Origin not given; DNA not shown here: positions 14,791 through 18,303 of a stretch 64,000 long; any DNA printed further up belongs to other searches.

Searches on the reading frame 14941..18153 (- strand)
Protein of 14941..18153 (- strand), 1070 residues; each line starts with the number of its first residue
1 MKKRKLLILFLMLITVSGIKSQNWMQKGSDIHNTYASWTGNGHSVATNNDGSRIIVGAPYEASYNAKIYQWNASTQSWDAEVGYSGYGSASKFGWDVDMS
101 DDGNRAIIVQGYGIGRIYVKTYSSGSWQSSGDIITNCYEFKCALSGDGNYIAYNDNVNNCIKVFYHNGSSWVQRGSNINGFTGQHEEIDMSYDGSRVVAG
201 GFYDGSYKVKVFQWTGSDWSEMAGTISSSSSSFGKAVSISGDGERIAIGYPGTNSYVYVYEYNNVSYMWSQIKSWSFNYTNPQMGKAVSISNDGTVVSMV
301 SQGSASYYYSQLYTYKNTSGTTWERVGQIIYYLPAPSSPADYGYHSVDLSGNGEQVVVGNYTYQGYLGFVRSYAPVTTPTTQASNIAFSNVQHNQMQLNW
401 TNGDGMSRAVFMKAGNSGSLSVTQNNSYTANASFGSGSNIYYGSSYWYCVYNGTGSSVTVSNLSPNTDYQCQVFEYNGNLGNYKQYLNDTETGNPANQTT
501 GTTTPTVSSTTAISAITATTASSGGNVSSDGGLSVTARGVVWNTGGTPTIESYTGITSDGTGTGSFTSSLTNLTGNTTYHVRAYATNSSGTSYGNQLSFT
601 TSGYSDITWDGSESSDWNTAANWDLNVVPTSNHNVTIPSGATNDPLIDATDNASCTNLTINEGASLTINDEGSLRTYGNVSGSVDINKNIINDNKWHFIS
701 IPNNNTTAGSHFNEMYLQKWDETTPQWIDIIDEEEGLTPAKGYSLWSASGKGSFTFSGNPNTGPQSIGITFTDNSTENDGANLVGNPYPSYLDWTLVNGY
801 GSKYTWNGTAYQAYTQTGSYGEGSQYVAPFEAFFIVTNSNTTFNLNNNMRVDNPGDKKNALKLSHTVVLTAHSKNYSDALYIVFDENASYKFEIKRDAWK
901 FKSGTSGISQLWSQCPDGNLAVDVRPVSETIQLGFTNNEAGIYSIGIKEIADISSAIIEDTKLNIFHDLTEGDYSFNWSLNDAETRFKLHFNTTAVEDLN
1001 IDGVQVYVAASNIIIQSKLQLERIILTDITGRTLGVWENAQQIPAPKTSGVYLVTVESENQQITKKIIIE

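Call 12: search_protein_families(library=ncbifam, proteins=[window:14941-18153:-], max_evalue=1)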
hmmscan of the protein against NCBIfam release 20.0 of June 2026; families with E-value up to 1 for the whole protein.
window:14941-18153:- (1070 aa): 1 family
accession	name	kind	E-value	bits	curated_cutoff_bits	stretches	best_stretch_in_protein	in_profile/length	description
TIGR04183.1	Por_Secre_tail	domain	4.2e-06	26.6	23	1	1015-1070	14-72/72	T9SS type A sorting domain-containing protein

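Call 13: search_protein_families(library=pfam, proteins=[window:14941-18153:-], max_evalue=0.01)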
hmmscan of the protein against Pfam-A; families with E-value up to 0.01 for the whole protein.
window:14941-18153:- (1070 aa): 3 families
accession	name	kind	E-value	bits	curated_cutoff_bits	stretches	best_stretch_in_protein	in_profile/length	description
PF00041.27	fn3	-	9.8e-06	26.1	25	1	384-479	4-72/84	Fibronectin type III domain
PF14312.12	FG-GAP_2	-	0.0013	19.3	23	0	229-253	14-36/49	FG-GAP repeat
PF18962.6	Por_Secre_tail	-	0.0053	17.5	27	1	1021-1069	21-75/75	Secretion system C-terminal sorting domain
